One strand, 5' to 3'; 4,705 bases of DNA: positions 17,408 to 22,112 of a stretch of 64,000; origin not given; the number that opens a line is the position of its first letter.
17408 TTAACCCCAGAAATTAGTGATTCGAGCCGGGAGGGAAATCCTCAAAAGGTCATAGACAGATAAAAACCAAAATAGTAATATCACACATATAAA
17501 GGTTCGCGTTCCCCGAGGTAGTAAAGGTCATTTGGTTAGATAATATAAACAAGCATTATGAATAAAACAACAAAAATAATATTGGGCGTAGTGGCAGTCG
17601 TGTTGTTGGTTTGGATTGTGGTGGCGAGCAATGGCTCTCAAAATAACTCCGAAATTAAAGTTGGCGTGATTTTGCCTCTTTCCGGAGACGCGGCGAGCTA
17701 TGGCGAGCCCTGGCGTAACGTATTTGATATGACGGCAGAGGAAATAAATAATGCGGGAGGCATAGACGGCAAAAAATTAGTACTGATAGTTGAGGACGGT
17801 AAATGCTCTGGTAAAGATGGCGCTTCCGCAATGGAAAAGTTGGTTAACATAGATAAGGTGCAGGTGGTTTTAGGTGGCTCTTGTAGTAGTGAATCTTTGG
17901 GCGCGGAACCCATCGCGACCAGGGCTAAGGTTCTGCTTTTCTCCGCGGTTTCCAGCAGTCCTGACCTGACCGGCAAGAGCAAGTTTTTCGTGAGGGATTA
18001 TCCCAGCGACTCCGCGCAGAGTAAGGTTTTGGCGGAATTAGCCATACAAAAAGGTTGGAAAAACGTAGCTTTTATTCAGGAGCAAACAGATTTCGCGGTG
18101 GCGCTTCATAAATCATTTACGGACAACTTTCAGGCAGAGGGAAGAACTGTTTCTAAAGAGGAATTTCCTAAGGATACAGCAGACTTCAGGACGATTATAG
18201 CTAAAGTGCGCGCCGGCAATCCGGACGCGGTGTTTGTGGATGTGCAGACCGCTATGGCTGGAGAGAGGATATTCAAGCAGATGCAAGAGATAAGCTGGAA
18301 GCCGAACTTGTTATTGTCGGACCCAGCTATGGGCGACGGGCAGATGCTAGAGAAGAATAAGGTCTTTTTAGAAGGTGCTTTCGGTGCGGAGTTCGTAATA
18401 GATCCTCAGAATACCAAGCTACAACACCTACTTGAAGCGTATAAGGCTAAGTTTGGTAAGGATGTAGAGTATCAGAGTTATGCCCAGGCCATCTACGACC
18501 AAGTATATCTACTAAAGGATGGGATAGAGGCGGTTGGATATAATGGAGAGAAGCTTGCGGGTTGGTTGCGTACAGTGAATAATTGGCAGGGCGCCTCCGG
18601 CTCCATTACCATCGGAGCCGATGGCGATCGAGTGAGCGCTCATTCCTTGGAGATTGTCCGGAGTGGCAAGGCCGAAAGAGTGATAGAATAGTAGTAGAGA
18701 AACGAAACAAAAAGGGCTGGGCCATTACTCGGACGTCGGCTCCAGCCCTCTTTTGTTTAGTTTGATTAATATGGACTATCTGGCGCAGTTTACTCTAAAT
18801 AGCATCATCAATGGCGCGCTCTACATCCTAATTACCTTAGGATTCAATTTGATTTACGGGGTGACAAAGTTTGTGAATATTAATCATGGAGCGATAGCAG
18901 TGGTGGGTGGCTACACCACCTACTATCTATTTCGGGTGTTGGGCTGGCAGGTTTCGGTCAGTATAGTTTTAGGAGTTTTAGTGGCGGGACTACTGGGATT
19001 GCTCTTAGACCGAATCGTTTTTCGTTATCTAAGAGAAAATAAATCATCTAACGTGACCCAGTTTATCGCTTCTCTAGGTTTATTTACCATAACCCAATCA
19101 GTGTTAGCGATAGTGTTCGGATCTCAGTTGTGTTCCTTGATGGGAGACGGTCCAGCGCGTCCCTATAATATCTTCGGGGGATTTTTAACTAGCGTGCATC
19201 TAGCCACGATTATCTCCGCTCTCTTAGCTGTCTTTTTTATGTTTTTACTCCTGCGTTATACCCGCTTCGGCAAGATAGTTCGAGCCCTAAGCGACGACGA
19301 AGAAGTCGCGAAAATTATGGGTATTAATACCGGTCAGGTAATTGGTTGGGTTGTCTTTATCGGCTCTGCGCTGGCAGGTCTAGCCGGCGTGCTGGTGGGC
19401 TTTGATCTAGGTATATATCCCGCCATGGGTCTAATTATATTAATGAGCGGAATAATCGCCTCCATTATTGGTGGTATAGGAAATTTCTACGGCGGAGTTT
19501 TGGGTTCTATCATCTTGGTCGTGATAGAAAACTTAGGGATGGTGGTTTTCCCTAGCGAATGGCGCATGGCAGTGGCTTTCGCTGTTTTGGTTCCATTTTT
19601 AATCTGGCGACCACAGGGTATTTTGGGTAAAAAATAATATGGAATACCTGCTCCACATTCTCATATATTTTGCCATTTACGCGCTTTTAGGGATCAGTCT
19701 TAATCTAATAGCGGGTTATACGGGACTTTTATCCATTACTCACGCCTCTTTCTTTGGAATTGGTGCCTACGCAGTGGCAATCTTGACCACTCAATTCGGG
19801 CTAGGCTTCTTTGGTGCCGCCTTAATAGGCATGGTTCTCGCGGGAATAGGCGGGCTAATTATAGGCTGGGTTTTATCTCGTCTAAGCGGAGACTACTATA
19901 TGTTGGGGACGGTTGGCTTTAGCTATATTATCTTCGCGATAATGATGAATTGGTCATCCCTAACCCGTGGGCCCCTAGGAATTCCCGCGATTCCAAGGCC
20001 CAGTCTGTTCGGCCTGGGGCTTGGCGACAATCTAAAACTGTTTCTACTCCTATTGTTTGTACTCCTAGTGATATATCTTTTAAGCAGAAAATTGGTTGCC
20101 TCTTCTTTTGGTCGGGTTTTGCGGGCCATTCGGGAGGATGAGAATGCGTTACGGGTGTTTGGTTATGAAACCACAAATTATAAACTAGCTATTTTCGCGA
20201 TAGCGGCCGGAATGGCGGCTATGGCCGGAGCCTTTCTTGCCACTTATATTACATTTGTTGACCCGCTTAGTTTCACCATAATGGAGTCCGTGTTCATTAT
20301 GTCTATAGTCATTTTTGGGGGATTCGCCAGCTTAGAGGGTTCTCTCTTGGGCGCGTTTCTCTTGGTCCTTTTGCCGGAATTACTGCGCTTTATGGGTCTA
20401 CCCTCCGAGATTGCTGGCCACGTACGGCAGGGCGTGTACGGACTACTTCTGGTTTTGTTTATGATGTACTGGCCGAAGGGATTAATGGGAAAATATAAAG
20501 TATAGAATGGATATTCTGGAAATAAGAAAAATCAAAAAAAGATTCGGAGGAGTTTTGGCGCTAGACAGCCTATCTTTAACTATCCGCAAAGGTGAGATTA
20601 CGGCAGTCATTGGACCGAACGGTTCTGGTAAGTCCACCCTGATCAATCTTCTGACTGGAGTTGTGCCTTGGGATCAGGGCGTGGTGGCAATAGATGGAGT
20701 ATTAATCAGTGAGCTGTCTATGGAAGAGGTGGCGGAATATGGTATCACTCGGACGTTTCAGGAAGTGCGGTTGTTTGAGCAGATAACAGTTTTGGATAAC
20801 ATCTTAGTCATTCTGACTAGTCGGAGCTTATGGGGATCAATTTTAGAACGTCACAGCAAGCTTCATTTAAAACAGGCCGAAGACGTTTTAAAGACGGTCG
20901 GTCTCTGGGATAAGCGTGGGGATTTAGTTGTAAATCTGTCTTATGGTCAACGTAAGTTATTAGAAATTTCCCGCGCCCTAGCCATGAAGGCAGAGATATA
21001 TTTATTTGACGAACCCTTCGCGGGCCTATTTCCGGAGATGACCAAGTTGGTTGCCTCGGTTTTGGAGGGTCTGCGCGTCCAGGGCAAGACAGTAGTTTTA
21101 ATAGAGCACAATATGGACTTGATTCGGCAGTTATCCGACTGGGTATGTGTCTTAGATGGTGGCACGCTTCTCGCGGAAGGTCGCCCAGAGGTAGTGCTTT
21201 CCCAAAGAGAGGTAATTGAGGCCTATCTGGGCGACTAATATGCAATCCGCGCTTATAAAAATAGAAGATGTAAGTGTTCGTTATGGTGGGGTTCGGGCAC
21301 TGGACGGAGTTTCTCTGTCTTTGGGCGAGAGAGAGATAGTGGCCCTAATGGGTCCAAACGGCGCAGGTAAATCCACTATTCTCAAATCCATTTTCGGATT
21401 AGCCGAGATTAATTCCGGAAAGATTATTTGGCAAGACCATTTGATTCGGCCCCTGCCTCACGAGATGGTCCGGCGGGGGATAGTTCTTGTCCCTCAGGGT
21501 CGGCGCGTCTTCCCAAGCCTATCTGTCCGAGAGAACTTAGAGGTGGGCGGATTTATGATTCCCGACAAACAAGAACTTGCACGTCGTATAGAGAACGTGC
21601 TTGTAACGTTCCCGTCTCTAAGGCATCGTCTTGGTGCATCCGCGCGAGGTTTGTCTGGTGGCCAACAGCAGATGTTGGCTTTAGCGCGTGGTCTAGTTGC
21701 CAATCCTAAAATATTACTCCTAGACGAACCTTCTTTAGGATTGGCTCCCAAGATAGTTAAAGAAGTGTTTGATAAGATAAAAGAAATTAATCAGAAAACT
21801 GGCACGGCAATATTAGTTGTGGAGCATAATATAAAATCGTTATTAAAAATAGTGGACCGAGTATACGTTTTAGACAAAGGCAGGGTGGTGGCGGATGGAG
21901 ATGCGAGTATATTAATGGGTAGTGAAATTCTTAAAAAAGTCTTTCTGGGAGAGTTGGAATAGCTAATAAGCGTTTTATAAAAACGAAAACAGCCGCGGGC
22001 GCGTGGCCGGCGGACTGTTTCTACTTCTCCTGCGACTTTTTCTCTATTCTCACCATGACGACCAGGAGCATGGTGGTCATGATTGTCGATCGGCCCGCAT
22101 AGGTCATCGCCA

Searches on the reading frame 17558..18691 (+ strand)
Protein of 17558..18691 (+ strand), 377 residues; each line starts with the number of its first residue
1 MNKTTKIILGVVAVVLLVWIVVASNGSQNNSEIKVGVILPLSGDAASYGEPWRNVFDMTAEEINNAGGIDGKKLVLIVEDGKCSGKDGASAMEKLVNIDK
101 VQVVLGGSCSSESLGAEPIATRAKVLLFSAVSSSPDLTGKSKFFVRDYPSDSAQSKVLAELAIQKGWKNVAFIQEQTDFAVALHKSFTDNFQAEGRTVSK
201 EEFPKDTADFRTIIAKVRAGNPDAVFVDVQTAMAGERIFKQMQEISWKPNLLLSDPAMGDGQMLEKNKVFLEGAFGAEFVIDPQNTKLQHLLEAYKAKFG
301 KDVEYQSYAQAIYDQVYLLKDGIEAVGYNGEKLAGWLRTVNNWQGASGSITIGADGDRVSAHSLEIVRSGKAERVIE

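Call 11: search_protein_families(library=pfam, proteins=[window:17558-18691:+])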
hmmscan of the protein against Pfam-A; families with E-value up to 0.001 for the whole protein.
window:17558-18691:+ (377 aa): 3 families
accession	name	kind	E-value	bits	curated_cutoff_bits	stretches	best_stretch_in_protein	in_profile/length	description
PF13458.12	Peripla_BP_6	-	1e-53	183.7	31.7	1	32-367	1-336/343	Periplasmic binding protein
PF01094.35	ANF_receptor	-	6.2e-40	137.8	25.4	1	53-361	3-343/353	Receptor family ligand binding region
PF13433.12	Peripla_BP_5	-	3.6e-20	72.8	27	1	33-330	1-298/363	Periplasmic binding protein domain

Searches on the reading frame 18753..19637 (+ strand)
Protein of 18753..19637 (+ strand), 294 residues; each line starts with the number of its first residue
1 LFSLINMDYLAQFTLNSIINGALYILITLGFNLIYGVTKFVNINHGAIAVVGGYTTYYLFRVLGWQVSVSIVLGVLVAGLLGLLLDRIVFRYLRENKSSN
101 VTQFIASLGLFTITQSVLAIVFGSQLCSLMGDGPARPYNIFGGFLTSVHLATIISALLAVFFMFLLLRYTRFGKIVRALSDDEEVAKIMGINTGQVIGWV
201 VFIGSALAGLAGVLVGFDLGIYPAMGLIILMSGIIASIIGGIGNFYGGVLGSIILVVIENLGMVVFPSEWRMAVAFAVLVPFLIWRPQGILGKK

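Call 11: search_protein_families(library=pfam, proteins=[window:18753-19637:+])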
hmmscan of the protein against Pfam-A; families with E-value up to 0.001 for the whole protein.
window:18753-19637:+ (294 aa): 1 family
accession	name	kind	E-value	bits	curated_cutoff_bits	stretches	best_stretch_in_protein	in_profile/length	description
PF02653.21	BPD_transp_2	-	2.8e-42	145.2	26.8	1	14-280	2-266/269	Branched-chain amino acid transport system / permease component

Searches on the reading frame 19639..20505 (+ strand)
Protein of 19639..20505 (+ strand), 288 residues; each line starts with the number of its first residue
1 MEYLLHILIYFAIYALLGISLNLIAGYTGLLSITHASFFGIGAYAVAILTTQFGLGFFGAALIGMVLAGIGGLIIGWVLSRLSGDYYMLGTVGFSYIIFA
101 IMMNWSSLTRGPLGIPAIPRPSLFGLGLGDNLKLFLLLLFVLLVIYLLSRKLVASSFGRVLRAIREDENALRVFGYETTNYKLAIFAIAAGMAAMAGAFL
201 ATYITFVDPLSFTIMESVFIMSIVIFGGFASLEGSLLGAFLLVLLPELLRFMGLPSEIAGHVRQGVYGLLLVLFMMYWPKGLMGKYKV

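Call 12: search_protein_families(library=pfam, proteins=[window:19639-20505:+])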
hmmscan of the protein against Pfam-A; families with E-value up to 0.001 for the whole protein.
window:19639-20505:+ (288 aa): 1 family
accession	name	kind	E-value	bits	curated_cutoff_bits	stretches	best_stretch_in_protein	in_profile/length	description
PF02653.21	BPD_transp_2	-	1.3e-42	146.2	26.8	1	4-274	2-268/269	Branched-chain amino acid transport system / permease component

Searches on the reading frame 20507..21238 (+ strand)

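Call 12: search_protein_families(library=pfam, proteins=[window:20507-21238:+])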
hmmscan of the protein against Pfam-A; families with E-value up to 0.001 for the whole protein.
window:20507-21238:+ (243 aa): 7 families
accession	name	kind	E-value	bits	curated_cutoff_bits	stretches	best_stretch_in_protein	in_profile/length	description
PF00005.33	ABC_tran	-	2.6e-30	106.2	25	1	19-172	1-137/137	ABC transporter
PF13304.12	AAA_21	-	7.3e-10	39.8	27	1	31-93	1-76/304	AAA domain, putative AbiEii toxin, Type IV TA system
PF02463.25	SMC_N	-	8.1e-07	29.1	40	1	30-206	25-202/220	RecF/RecN/SMC N terminal domain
PF12399.14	BCA_ABC_TP_C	-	1.2e-06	28.4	25.5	1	221-243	2-24/27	Branched-chain amino acid ATP-binding cassette transporter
PF13175.12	AAA_15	-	4.4e-05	23.7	32.1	0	28-49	23-43/374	AAA ATPase domain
PF13555.12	AAA_29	-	5.1e-05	23.4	27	1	24-46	17-39/61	P-loop containing region of AAA domain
PF13476.12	AAA_23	-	0.00023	22.3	27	1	30-50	20-40/201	AAA domain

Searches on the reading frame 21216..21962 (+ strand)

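Call 12: search_protein_families(library=pfam, proteins=[window:21216-21962:+])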
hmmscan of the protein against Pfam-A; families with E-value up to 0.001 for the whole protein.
window:21216-21962:+ (248 aa): 5 families
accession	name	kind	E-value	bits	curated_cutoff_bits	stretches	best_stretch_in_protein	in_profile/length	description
PF00005.33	ABC_tran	-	1.5e-32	113.5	25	1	29-173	1-136/137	ABC transporter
PF13304.12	AAA_21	-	7.4e-13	49.6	27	2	130-201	222-295/304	AAA domain, putative AbiEii toxin, Type IV TA system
PF02463.25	SMC_N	-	2.4e-06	27.6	40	1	38-206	23-199/220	RecF/RecN/SMC N terminal domain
PF13476.12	AAA_23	-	0.00023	22.3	27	1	24-59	5-39/201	AAA domain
PF13555.12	AAA_29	-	0.00086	19.4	27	0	30-56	13-39/61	P-loop containing region of AAA domain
